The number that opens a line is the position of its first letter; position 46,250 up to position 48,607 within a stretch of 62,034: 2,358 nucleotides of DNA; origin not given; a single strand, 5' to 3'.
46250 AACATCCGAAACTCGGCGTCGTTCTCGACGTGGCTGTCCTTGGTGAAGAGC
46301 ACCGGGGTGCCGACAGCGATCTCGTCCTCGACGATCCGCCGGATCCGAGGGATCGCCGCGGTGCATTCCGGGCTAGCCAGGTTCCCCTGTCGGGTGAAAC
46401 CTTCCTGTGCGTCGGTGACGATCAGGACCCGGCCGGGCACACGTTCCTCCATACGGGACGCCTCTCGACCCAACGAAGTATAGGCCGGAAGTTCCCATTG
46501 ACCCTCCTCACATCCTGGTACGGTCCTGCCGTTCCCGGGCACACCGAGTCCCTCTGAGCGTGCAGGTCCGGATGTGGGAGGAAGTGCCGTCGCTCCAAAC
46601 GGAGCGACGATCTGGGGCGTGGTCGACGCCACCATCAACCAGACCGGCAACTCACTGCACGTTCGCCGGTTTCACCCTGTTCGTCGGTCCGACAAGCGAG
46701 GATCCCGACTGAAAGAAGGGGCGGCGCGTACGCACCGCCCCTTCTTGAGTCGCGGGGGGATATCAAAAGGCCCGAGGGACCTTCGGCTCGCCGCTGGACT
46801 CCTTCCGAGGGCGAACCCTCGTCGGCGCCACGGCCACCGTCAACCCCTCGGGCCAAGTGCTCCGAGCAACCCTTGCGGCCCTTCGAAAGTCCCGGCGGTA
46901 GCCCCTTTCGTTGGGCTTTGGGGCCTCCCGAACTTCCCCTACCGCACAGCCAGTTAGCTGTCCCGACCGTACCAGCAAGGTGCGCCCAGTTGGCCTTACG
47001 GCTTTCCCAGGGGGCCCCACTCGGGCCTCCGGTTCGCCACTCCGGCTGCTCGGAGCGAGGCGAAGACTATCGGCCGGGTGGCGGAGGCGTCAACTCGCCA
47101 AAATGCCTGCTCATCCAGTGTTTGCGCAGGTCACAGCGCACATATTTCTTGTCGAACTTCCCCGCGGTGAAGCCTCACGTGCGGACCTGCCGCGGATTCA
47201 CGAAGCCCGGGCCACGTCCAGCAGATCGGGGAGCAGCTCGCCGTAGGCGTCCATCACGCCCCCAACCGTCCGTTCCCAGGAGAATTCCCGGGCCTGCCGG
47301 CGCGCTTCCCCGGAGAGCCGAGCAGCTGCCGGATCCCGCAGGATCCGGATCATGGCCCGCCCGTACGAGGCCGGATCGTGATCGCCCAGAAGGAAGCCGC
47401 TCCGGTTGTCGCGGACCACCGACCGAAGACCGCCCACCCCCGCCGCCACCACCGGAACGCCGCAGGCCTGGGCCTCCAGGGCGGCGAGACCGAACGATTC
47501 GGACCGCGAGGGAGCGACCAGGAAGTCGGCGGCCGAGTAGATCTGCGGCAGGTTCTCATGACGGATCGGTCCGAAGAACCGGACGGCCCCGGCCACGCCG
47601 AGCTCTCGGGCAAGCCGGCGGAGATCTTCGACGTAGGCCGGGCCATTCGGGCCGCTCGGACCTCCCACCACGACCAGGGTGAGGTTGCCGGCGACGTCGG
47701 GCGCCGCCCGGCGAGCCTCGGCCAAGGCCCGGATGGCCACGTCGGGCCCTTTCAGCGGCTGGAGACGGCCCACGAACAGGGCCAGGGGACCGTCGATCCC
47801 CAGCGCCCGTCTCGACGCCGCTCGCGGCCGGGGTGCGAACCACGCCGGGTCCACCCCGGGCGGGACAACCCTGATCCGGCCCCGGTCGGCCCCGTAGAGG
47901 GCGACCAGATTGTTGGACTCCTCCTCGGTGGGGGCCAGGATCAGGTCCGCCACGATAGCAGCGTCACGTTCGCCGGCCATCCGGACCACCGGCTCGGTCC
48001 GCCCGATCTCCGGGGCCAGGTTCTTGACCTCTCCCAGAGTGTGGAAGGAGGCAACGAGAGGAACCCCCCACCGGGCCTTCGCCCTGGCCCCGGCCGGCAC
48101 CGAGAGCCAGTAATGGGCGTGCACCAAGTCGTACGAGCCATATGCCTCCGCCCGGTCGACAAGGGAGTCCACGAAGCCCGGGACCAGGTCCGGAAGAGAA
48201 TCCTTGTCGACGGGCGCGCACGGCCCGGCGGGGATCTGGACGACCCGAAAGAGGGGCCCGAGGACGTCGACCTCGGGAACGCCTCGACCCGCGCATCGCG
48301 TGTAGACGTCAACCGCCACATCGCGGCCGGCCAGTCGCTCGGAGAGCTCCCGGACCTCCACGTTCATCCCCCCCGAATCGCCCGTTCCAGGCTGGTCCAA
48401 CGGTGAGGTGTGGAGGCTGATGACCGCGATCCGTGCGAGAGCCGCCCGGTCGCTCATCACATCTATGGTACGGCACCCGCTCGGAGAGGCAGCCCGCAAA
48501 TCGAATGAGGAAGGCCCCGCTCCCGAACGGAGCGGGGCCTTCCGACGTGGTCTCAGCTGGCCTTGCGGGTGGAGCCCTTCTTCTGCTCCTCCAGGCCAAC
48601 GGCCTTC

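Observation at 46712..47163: Candidate novel structured ncRNA: promoter-to-terminator unit in the only large non-coding gap of the window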

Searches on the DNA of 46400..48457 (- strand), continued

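Call 27: search_with_rna_model(model_id=R1, sources=[L081, L082, L083, L084, L085, L086, L087, L088, L089, L090, L091, L092, L093, L094, L095, L096, L097, L098, L099, L100, L101, L102, L103, L104, L105, L106, L107, L108, L109, L110, L111, L112, L113, L114, L115, L116, L117, L118, L119, L120, L121, L122, L123, L124, L125, L126, L127, L128, L129, L130, L131, L132, L133, L134, L135, L136, L137, L138, L139, L140, L141, L142, L143, L144, L145, L146, L147, L148, L149, L150, L151, L152, L153, L154, L155, L156, L157, L158, L159, L160], max_evalue=0.001, make_alignment=true)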
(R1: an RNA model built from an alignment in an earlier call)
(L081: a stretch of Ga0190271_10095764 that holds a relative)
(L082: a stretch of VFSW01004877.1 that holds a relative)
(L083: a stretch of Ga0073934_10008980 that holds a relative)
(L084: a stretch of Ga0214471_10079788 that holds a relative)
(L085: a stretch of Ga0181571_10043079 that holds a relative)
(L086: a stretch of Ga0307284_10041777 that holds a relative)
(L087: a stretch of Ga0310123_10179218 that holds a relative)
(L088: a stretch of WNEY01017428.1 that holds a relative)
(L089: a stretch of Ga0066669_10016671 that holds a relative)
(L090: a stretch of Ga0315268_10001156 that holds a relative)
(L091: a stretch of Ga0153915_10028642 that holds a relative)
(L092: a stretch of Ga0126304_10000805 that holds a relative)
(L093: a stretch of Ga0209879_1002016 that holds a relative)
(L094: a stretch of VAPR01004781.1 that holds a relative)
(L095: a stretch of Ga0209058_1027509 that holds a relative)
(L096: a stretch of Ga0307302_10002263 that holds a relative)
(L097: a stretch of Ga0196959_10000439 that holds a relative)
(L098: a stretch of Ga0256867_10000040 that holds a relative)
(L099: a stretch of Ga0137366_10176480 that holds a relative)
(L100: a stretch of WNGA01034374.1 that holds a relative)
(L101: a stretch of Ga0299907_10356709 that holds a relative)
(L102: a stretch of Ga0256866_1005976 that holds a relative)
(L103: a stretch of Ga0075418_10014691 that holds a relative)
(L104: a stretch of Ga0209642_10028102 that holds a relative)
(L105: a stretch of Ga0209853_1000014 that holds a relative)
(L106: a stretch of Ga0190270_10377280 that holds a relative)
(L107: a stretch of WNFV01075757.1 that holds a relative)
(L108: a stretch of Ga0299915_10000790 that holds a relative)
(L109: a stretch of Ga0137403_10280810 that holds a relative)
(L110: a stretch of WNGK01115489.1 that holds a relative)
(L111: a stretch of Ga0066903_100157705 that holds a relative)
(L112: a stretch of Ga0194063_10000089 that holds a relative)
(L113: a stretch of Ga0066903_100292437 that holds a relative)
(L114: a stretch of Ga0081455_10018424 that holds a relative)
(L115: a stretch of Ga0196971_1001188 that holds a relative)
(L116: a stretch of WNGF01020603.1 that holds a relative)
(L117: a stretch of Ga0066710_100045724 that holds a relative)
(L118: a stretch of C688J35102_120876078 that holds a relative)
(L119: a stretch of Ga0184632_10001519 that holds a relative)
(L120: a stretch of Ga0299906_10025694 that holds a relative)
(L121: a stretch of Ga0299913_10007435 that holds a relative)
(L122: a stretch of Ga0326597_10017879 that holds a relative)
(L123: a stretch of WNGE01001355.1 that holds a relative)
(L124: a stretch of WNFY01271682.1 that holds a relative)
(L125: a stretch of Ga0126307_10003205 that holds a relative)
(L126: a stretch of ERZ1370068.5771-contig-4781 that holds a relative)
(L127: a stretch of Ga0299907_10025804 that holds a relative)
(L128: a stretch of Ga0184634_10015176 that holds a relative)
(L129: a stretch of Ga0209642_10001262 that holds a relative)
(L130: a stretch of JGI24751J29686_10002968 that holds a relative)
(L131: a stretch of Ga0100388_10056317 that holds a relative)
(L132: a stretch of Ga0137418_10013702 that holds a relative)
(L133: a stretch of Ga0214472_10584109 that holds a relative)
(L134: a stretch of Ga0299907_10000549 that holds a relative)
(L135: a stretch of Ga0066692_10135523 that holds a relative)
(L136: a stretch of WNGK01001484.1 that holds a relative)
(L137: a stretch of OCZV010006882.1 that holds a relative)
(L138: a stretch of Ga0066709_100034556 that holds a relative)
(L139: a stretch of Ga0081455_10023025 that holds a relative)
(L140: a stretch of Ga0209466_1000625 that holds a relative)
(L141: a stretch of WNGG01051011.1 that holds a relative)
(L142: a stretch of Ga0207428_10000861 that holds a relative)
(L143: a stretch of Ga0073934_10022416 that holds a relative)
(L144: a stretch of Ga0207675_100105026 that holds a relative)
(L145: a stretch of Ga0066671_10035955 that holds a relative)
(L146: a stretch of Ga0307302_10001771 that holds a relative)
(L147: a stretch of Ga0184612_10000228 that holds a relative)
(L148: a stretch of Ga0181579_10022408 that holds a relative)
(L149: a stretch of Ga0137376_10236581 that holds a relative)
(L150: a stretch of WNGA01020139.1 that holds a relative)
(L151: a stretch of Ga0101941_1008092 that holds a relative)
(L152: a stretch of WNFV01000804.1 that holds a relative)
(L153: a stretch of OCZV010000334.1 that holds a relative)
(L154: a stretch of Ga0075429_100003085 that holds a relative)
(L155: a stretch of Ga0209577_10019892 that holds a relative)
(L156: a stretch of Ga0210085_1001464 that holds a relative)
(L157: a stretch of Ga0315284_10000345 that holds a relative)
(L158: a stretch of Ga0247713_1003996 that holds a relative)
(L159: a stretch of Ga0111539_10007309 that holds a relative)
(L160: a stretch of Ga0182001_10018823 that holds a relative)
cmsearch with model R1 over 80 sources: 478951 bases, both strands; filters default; matches with E-value up to 0.001: 93.
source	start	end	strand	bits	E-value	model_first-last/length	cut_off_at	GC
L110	777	1056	+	289.8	8e-75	1-279/279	no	0.65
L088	2909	3187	-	285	1.5e-73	1-279/279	no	0.66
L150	2975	3253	+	280.5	2.3e-72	1-279/279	no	0.66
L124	1020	1298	-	280.5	2.4e-72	1-279/279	no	0.65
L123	4901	5178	-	279.2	5.2e-72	1-279/279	no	0.67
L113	2275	2555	+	277.6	1.3e-71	1-279/279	no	0.68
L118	1653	1935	-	277.5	1.4e-71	1-279/279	no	0.65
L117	932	1209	-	277.4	1.5e-71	1-279/279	no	0.65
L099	958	1237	+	276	3.6e-71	1-279/279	no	0.66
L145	1717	1999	-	272.6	2.7e-70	1-279/279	no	0.65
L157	2474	2755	-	272.5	3e-70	1-279/279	no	0.65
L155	873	1151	-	271.4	5.9e-70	1-279/279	no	0.65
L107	1389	1669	-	271.1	7e-70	1-279/279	no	0.69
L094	3393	3674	-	270.9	7.7e-70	1-279/279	no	0.67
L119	5935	6215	-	270.7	9e-70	1-279/279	no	0.65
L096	4105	4387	+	270.3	1.1e-69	1-279/279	no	0.66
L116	5852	6132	+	270.3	1.2e-69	1-279/279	no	0.65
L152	7638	7918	+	270.3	1.2e-69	1-279/279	no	0.65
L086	235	513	+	269.8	1.5e-69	1-279/279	no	0.65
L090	10282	10563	-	269.2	2.2e-69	1-279/279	no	0.66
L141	1860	2137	-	267.7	5.6e-69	1-279/279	no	0.67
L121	7689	7970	+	265.2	2.6e-68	1-279/279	no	0.65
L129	4283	4564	-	263.6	6.7e-68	1-279/279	no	0.67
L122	7793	8074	-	263.4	7.5e-68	1-279/279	no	0.64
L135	553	833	-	263.4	7.8e-68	1-279/279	no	0.66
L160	321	599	-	263.1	9.3e-68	1-279/279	no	0.67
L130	2723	3005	-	262.4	1.4e-67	1-279/279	no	0.66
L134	7227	7509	+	261.4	2.7e-67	1-279/279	no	0.67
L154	13548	13830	+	261.1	3e-67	1-279/279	no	0.67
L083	6608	6889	+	261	3.2e-67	1-279/279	no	0.66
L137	881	1178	+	260.5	4.5e-67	1-279/279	no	0.68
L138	4035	4317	-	260.1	5.7e-67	1-279/279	no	0.65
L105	1753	2036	-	259.9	6.3e-67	1-279/279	no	0.65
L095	1270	1552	-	259.3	9.2e-67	1-279/279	no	0.66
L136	3947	4224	+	258.7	1.4e-66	1-279/279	no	0.69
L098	4489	4793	-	257.8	2.3e-66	1-279/279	no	0.7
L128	1827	2110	-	256.9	3.9e-66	1-279/279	no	0.67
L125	9707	9989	-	256.6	4.8e-66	1-279/279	no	0.66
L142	3735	4017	+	256.5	5.1e-66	1-279/279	no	0.67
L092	5073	5355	+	256.5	5.2e-66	1-279/279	no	0.66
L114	5163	5445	-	254.9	1.3e-65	1-279/279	no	0.67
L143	5339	5619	+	254.2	2.1e-65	1-279/279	no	0.68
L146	4001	4283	+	253.5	3.2e-65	1-279/279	no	0.67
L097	3176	3457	-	252.8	4.9e-65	1-279/279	no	0.67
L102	1913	2218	+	250.6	1.9e-64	1-279/279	no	0.7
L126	5068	5349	+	248.1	8.4e-64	1-279/279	no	0.67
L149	230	506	-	247.9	9.8e-64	1-279/279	no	0.7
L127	1991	2291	+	242.4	2.8e-62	1-279/279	no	0.68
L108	1192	1451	-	242.1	3.2e-62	22-279/279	5'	0.65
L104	1750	2030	-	235.8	1.6e-60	1-279/279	no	0.66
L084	2056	2353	+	233.5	6.3e-60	1-279/279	no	0.66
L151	1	237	+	222.8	4.2e-57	44-279/279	5'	0.68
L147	1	244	+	215.9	2.9e-55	40-279/279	5'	0.66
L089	2998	3272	+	204.2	3.5e-52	1-279/279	no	0.69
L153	14178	14435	+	197.6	1.9e-50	1-251/279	3'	0.72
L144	2444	2662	-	186.2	2e-47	64-279/279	5'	0.65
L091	1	199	+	175.9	1e-44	83-279/279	5'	0.65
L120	4503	4711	-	173.1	5.9e-44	74-279/279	5'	0.65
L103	1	201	+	163.6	1.9e-41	82-279/279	5'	0.66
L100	2601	2844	-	149.4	1.1e-37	1-279/279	no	0.66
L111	1752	2038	+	140.4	2.7e-35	1-279/279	no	0.71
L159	1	126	+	97.5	6e-24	155-279/279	5'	0.67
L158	5554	5725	-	95.4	2.1e-23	1-279/279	no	0.72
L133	880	1028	-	94.6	3.5e-23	150-279/279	5'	0.68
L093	2722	2841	-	94.1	4.8e-23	161-279/279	5'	0.66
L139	5695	5806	-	90.9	3.3e-22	169-279/279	5'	0.69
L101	1078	1182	-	78.8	5.2e-19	199-279/279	5'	0.69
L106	1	94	+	72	3.4e-17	185-279/279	5'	0.69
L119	6002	6221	+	36.3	8.9e-08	1-279/279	no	0.63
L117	1000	1216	+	35.8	1.2e-07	1-279/279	no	0.62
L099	951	1168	-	32.5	9.1e-07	1-279/279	no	0.62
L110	770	987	-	31.8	1.4e-06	1-279/279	no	0.62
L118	1722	1944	+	31.8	1.4e-06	1-279/279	no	0.63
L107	1317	1463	+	31.1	2.2e-06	1-279/279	no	0.69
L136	3887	4158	-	30.9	2.4e-06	1-279/279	no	0.65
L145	1786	2058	+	30.8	2.6e-06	1-279/279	no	0.63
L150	3179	3280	-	30.4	3.3e-06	1-279/279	no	0.72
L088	2975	3194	+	29.8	4.8e-06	1-279/279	no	0.63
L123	4967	5184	+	29.7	5.1e-06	1-279/279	no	0.65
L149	237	297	+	28.6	1e-05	212-272/279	no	0.79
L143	5286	5551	-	28.5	1e-05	1-279/279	no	0.65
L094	3462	3679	+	28.4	1.1e-05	1-279/279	no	0.64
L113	2268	2488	-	27.7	1.7e-05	1-279/279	no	0.64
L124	1086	1305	+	26.4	3.9e-05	1-279/279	no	0.62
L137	1084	1206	-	23.8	0.00018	1-279/279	no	0.66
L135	542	627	+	23.8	0.00018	1-279/279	no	0.7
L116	6058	6153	-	23.5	0.00022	1-279/279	no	0.68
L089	3204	3270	-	23.1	0.00028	207-273/279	no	0.69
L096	4320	4378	-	23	0.0003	213-271/279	no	0.73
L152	7632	7852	-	22.6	0.00038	1-279/279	no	0.62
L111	1972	2033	-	22.1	0.00051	210-273/279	no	0.74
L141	1926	2143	+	22.1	0.00053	1-279/279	no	0.66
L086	444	508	-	21.2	0.00091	210-273/279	no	0.77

Alignment A2: 93 matches aligned to the model, 402 columns, each read 5' to 3' on its own strand. Consensus structure (alignment columns), stored with it:
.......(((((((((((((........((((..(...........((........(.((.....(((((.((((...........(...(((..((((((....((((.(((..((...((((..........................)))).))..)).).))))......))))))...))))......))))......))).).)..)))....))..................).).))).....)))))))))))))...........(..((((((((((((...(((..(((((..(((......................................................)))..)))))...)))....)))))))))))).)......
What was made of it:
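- The covariance model finds it in 68 of 80 metagenome loci at 72-290 bits (call 27).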

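Call 36: search_rna_families(sources=[L011, L014, L020, L033, L038, L050, L053, L054, L058, L059, L060, L066, L067, L074, L077, L080], threshold=gathering)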
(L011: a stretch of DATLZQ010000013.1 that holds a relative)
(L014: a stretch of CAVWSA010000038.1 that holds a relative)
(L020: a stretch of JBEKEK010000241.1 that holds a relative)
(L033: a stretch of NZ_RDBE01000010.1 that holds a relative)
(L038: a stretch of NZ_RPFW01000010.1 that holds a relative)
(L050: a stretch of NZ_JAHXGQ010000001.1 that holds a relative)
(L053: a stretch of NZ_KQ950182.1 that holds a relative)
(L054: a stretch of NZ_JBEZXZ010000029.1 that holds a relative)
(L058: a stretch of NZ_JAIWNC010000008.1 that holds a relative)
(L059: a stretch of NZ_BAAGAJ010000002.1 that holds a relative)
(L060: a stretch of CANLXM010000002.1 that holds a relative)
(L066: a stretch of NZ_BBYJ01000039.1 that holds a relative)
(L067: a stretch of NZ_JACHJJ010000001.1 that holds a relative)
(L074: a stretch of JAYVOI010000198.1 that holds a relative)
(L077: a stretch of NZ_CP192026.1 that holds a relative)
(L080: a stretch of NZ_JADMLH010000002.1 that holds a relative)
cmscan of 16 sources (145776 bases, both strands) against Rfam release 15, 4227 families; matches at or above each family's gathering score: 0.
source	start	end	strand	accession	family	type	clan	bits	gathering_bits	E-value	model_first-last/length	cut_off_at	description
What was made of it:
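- Tried and rejected: Rfam near mshA elsewhere: a scan of 16 mshA loci from other Actinobacteria found nothing (call 36).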

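Call 47: search_rna_families(sources=[L086, L099, L124, L135, L149, L160, L118, L145, L110, L113, L107, L084, L128, L102, L104, L111, L003], threshold=evalue, max_evalue=10)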
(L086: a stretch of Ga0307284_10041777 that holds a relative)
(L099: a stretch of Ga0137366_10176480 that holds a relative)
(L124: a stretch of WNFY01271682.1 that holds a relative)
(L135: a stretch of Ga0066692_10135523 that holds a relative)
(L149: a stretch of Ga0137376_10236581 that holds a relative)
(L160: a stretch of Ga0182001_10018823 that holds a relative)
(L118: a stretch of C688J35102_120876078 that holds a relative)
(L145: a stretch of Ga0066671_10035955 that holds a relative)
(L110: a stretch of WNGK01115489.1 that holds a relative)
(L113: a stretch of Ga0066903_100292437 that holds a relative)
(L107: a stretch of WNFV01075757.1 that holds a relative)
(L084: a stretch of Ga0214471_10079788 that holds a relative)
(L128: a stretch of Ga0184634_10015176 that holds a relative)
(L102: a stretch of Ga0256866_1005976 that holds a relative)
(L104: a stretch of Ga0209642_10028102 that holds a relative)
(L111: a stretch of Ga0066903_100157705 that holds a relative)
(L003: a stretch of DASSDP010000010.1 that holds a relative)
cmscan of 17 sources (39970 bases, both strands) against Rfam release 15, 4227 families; matches with E-value up to 10: 9.
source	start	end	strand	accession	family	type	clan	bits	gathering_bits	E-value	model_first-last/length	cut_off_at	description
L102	432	530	+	RF01772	rnk_pseudo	Cis-reg; leader;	-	23.2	55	8.8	1-108/108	no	Pseudomonas rnk leader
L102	497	521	+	RF00624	P9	Gene;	-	22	43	1.5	49-73/74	no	Pseudomonas sRNA P9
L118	1652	1730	-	RF00870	mir-423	Gene; miRNA;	-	21.3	71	7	1-81/81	no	mir-423 microRNA precursor family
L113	945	997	-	RF01688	Actino-pnp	Cis-reg;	-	21.3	47.7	4.3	1-63/63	no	Actino-pnp RNA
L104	2456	2591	-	RF02242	Xoo5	Gene; sRNA;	-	20.9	50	4.3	1-124/124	no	Xanthomonadaceae sRNA Xoo5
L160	1011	1166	+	RF00387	IRES_FGF1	Cis-reg; IRES;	-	20.7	38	2.8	1-162/162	no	FGF-1 internal ribosome entry site (IRES)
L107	667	720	+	RF00784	mir-486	Gene; miRNA;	-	20.3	69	3.7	1-68/68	no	mir-486 microRNA precursor family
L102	1153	1245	+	RF02100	tfoR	Gene; sRNA;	-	18.4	70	4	1-101/101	no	Translational regulator of tfoXVC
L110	1444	1518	+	RF01668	P10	Gene; sRNA;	-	18.1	37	6.3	1-72/72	no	Pseudomonas sRNA P10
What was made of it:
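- On Ms1 (RF02566): It gives no hit in 17 member loci at E up to 10 (call 47).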

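Call 58: search_with_rna_model(model_id=R1, sources=[L200, L201], max_evalue=1)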
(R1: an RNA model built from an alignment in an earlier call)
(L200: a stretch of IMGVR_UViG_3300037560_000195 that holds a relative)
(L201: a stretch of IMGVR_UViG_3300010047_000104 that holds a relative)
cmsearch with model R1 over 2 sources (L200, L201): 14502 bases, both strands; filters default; matches with E-value up to 1: 0.
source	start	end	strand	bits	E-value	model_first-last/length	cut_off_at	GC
